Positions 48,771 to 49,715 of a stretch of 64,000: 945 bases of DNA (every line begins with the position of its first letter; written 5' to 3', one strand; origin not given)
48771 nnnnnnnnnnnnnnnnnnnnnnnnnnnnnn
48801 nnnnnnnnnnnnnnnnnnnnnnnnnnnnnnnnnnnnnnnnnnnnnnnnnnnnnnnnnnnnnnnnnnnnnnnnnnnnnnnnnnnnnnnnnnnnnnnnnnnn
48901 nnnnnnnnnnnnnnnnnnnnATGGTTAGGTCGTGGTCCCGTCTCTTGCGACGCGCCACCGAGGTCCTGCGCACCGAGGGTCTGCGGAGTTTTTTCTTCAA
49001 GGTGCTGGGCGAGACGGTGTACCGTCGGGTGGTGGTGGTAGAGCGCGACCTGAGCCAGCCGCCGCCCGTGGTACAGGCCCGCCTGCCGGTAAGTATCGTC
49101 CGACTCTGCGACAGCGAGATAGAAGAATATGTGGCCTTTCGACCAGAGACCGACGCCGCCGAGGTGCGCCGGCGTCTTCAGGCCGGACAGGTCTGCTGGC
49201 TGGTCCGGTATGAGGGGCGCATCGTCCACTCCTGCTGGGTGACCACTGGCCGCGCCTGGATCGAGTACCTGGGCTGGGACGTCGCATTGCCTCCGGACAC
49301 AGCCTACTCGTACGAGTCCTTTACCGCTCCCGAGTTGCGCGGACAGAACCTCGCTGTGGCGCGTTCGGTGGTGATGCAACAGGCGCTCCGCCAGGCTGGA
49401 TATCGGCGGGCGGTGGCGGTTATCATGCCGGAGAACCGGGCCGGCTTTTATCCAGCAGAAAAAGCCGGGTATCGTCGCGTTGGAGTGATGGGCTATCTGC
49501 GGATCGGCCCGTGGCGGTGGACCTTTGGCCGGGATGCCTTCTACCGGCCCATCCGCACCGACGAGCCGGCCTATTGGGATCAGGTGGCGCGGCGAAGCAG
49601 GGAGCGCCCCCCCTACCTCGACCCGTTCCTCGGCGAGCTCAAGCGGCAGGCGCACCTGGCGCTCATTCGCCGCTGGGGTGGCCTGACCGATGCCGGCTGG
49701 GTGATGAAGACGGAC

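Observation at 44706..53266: Compact five-gene glycan-modification locus: FAD oxidase, Wzx flippase, CapK/F390-synthetase-like ligase, GNAT-MTase fusion, and GT2-GT-C fusion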

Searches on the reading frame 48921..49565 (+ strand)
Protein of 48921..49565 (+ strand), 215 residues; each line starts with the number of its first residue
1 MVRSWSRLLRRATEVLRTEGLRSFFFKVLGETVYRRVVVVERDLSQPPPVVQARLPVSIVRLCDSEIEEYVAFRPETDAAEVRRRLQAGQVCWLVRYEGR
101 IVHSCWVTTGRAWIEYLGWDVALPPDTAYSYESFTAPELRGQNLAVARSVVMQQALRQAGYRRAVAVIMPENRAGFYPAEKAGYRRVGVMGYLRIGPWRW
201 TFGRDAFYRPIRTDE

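Call 66: search_protein_families(library=pfam, proteins=[window:48921-49565:+], max_evalue=10)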
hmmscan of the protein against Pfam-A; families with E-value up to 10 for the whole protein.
window:48921-49565:+ (215 aa): 2 families
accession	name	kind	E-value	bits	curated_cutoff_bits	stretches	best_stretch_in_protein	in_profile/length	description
PF13302.13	Acetyltransf_3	-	0.083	14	25.4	1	62-184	19-137/138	Acetyltransferase (GNAT) domain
PF17891.6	FluMu_N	-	0.18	11.9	25.8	0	151-164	3-14/49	Mu-like prophage FluMu N-terminal domain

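Call 91: search_solved_structures(query=A3, max_evalue=5)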
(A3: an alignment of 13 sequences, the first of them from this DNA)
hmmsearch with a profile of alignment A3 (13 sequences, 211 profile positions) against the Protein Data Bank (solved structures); distinct sequences matched with E-value up to 5: 53.
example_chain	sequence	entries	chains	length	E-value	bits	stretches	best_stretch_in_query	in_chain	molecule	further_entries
5jtf_A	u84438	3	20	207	9.8e-05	25.1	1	96-206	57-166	Putative Phosphinothricin N-acetyltransferase | Phosphinothricin N-acetyltransferase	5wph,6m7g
3fbu_A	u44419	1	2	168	0.00039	23.1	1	146-194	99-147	Acetyltransferase, GNAT family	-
1mk4_A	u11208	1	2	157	0.00073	22.2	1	128-187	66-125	Hypothetical protein yqjY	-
4mbu_A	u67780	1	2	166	0.0023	20.6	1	137-196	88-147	Similar to N-acetyltransferase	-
5t7d_A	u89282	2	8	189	0.0027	20.4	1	136-201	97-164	Phosphinothricin N-acetyltransferase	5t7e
4nxy_A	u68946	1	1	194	0.0032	20.1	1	141-189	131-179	Acyl-CoA synthetase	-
4u5y_A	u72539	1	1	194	0.0033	20.1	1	141-189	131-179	Acyl-CoA synthetase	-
1yr0_A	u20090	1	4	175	0.0034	20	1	136-201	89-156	phosphinothricin acetyltransferase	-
9igk_A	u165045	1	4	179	0.0035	20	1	139-201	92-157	Phosphinothricin N-acetyltransferase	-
9igl_A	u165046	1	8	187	0.0039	19.8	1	138-201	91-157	Phosphinothricin N-acetyltransferase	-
2bl1_A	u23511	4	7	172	0.0091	18.6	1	136-201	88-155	PUTATIVE PHOSPHINOTHRICIN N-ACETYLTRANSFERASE PA4866 | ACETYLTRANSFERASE PA4866 FROM P. AERUGINOSA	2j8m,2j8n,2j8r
1yvo_A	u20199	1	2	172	0.0092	18.6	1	136-201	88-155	conserved hypothetical protein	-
2g3a_A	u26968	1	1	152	0.018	17.7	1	132-200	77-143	acetyltransferase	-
6c32_A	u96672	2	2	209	0.029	17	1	143-204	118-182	Acetyltransferase, GNAT family protein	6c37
6c30_A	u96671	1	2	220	0.032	16.9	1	143-204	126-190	GNAT family acetyltransferase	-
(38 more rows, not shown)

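Call 92: search_protein_families(library=pfam, alignment_id=A3, max_evalue=1)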
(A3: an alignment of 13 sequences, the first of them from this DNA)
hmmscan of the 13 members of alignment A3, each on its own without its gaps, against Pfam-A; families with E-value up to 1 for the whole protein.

A. member 1, seq(208 aa): 2 families
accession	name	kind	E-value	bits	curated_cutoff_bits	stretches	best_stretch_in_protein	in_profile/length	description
PF13302.13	Acetyltransf_3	-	0.077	14.1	25.4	1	62-184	19-137/138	Acetyltransferase (GNAT) domain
PF17891.6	FluMu_N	-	0.17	12.1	25.8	0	151-164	3-14/49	Mu-like prophage FluMu N-terminal domain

B. families by the number of members that match (of 13 scanned): 11 families
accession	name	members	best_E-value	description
PF00583.31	Acetyltransf_1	11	2.6e-08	Acetyltransferase (GNAT) family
PF13508.13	Acetyltransf_7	7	0.00058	Acetyltransferase (GNAT) domain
PF13302.13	Acetyltransf_3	6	0.0028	Acetyltransferase (GNAT) domain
PF08445.16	FR47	2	0.0054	FR47-like protein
PF13673.13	Acetyltransf_10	2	0.012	Acetyltransferase (GNAT) domain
PF17891.6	FluMu_N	2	0.17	Mu-like prophage FluMu N-terminal domain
PF13527.13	Acetyltransf_9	1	0.027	Acetyltransferase (GNAT) domain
PF17479.7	DUF3048_C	1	0.036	Protein of unknown function (DUF3048) C-terminal domain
PF02311.25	AraC_binding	1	0.05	AraC-like ligand binding domain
PF01049.22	CADH_Y-type_LIR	1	0.19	Cadherin, Y-type LIR-motif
PF17953.6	Csm4_C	1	0.21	CRISPR Csm4 C-terminal domain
